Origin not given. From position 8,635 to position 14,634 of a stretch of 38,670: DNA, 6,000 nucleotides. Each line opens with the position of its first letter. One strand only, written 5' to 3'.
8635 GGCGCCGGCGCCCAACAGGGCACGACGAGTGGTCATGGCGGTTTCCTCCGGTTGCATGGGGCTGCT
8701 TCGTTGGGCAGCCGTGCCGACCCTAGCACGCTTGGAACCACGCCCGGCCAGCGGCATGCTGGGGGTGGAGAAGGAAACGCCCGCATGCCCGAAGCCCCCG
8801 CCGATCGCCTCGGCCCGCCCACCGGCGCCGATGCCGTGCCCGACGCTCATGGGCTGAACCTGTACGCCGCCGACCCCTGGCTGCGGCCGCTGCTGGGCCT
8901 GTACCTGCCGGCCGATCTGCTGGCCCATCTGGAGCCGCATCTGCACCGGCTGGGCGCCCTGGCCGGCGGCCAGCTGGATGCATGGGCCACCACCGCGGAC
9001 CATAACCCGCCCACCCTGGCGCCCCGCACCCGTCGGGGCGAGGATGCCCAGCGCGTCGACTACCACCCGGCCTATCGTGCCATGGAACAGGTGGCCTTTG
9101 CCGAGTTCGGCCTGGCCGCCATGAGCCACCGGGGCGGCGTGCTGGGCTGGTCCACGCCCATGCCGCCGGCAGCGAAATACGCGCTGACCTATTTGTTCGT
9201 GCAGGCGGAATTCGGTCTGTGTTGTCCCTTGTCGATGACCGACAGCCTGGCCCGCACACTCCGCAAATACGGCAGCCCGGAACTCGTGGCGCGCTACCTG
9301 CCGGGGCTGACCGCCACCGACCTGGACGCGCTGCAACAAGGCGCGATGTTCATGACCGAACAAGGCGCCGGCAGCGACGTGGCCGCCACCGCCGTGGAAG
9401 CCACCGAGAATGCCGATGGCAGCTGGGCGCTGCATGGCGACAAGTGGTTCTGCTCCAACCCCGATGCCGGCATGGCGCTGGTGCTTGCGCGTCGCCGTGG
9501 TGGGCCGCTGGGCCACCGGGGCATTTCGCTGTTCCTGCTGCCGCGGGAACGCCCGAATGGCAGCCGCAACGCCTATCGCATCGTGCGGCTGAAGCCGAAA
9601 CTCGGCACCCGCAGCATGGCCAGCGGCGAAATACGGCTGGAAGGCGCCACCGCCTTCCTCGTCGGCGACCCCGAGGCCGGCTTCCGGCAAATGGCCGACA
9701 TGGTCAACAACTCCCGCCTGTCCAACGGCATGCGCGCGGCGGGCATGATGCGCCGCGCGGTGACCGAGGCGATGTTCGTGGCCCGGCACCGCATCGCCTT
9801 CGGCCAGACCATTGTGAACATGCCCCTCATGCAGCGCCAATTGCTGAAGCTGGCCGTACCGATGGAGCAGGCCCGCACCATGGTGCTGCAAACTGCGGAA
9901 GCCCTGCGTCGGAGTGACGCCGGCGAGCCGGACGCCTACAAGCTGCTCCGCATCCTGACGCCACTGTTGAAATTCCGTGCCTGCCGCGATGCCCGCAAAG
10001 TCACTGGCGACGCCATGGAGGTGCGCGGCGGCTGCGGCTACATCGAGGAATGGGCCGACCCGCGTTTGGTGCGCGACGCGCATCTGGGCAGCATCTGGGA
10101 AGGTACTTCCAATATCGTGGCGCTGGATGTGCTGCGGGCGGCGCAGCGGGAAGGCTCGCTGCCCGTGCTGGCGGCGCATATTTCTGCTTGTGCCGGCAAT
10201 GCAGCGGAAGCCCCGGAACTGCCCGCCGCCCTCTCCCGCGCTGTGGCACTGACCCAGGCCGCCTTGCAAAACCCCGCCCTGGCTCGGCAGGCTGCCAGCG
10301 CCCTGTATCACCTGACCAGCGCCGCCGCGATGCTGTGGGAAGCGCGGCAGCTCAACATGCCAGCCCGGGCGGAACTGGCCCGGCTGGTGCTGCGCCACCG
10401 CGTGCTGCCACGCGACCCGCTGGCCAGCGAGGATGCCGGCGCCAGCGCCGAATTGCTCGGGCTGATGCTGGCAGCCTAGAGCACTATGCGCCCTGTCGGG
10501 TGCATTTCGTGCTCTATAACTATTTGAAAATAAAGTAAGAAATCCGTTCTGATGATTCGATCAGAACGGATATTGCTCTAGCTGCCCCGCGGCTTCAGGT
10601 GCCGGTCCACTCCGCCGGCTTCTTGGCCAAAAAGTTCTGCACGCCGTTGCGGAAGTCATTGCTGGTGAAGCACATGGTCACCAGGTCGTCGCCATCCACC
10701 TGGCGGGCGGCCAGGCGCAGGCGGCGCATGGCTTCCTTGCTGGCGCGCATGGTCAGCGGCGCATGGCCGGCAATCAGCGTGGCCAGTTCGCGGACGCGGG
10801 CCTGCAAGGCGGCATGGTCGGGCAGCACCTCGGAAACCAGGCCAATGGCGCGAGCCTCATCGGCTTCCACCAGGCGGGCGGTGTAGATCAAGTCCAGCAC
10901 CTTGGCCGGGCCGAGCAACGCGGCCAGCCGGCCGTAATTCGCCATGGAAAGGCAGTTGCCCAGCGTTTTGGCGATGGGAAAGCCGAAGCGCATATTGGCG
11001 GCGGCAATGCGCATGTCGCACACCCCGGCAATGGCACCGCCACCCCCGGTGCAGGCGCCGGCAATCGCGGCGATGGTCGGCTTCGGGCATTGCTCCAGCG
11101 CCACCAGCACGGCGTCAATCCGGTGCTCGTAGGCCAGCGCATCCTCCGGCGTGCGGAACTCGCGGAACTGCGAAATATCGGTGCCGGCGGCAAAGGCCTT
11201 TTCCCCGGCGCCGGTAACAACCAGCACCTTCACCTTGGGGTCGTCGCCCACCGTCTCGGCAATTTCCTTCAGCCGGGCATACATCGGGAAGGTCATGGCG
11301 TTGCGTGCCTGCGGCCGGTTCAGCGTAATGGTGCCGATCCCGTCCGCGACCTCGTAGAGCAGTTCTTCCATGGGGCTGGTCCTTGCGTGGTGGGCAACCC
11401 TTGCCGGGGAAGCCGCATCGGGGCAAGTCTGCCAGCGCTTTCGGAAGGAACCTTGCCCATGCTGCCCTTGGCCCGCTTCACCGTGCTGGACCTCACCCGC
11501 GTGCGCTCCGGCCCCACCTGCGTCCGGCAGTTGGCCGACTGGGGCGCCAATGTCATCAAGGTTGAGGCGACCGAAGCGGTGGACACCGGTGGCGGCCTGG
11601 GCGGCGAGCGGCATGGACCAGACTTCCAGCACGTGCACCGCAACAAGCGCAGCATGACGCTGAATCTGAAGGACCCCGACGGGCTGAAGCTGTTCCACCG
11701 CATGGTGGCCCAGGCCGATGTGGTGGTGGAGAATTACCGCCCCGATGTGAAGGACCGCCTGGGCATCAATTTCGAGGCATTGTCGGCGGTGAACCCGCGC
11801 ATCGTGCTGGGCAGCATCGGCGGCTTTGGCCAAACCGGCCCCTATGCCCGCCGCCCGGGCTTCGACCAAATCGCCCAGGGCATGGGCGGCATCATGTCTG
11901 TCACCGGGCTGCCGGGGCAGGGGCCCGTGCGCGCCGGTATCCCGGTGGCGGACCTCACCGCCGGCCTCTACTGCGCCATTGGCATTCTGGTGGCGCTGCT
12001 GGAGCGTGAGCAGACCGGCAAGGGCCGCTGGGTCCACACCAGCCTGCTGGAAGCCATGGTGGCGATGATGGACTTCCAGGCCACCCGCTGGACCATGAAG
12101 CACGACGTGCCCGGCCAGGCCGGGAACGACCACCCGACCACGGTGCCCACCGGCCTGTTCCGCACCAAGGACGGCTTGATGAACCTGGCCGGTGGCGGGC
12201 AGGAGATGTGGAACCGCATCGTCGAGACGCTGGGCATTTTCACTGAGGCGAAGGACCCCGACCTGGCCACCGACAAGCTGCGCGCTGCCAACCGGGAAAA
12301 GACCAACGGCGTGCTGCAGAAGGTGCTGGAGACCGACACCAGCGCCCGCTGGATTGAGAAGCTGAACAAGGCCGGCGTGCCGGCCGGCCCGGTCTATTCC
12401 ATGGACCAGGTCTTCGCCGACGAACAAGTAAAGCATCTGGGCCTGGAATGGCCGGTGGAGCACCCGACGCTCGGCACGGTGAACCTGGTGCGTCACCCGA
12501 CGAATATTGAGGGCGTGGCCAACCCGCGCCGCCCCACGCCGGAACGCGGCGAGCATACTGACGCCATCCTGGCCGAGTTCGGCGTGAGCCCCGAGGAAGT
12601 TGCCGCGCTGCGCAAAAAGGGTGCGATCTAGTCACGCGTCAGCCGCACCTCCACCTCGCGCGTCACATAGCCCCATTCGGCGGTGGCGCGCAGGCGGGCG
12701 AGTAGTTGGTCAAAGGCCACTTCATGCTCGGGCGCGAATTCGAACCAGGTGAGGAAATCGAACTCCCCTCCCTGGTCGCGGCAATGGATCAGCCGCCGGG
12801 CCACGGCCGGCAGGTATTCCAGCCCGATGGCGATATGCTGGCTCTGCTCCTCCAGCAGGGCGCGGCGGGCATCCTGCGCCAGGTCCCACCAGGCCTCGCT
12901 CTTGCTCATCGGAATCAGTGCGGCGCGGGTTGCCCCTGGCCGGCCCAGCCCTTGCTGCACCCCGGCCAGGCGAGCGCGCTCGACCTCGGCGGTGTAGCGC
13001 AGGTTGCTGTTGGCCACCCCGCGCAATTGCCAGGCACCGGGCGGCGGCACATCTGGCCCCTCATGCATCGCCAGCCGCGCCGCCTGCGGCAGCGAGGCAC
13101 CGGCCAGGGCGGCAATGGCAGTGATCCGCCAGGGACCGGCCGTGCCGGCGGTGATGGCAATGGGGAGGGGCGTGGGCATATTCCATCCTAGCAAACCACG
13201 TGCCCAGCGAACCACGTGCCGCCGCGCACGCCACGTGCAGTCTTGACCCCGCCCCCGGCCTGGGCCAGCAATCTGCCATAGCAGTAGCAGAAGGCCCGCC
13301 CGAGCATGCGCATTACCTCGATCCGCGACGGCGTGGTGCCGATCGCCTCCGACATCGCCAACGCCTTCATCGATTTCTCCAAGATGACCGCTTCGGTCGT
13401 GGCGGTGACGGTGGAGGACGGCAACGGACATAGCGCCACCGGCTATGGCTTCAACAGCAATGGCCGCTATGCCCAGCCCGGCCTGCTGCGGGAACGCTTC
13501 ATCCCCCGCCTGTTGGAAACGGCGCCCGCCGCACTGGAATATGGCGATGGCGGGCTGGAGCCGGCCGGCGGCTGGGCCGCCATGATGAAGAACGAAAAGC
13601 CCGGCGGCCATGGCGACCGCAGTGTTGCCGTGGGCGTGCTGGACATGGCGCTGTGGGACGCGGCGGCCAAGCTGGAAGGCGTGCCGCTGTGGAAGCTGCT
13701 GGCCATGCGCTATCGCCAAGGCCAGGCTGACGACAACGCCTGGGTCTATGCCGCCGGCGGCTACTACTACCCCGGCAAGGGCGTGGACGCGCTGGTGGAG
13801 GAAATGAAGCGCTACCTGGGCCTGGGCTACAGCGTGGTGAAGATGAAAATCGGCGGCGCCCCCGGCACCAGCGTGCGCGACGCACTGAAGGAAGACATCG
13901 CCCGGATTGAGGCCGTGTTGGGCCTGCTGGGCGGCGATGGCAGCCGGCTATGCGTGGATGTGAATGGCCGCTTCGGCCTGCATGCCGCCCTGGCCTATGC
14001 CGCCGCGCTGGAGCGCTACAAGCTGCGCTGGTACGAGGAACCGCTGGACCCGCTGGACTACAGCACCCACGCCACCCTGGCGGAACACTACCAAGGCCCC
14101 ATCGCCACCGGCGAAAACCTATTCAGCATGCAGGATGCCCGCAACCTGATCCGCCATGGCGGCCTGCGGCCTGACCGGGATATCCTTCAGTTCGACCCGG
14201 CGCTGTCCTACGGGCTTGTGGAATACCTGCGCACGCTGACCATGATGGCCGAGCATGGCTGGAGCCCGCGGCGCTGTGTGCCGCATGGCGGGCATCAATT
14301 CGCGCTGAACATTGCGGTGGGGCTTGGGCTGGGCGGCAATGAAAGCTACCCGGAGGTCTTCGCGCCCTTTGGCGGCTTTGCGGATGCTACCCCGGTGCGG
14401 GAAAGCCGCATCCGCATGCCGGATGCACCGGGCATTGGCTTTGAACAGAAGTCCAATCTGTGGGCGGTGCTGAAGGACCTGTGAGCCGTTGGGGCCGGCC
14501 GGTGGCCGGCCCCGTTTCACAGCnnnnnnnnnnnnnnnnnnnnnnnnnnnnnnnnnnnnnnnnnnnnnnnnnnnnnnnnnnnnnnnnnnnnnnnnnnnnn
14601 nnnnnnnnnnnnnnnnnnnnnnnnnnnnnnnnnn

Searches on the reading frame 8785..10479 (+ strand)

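Call 47: search_protein_families(library=pfam, proteins=[window:8785-10479:+], max_evalue=0.01)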
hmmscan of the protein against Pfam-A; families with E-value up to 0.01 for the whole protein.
window:8785-10479:+ (564 aa): 4 families
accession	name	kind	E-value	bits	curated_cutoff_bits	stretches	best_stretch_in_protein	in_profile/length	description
PF00441.29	Acyl-CoA_dh_1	-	1.8e-30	106.5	22.4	1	298-452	2-148/150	Acyl-CoA dehydrogenase, C-terminal domain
PF18158.6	AidB_N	-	4e-19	69.6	22.9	1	18-181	3-155/156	Adaptive response protein AidB N-terminal domain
PF02770.24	Acyl-CoA_dh_M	-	5.8e-17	62.1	33.3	1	187-286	1-95/97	Acyl-CoA dehydrogenase, middle domain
PF08028.16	Acyl-CoA_dh_2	-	6.5e-08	33.4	22.7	1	315-442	4-133/134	Acyl-CoA dehydrogenase, C-terminal domain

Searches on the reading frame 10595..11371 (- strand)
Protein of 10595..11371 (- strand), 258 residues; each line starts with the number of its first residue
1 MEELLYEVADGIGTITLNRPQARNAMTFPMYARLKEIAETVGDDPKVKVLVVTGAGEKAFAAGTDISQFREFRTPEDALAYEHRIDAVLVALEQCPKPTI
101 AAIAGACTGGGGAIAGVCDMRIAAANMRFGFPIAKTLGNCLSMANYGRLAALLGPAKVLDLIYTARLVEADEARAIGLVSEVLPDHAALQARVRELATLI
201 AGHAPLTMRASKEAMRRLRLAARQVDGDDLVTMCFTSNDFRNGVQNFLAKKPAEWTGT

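Call 47: search_protein_families(library=pfam, proteins=[window:10595-11371:-], max_evalue=0.01)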
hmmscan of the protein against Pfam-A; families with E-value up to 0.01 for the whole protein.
window:10595-11371:- (258 aa): 2 families
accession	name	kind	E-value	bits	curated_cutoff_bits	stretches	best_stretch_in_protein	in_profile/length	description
PF00378.25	ECH_1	-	1.9e-44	152.4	27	1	9-257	3-250/251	Enoyl-CoA hydratase/isomerase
PF16113.10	ECH_2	-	4.2e-27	96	27.2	1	12-132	1-123/335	Enoyl-CoA hydratase/isomerase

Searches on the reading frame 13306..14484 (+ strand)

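Call 58: search_protein_families(library=pfam, proteins=[window:13306-14484:+], max_evalue=0.001)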
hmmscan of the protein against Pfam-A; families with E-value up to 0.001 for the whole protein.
window:13306-14484:+ (392 aa): 2 families
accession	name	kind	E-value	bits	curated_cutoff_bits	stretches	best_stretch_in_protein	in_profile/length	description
PF13378.12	MR_MLE_C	-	1.1e-35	123.7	29.4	1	163-380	2-214/219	Enolase C-terminal domain-like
PF02746.21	MR_MLE_N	-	5.2e-05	23.9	22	1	27-132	24-116/117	Mandelate racemase / muconate lactonizing enzyme, N-terminal domain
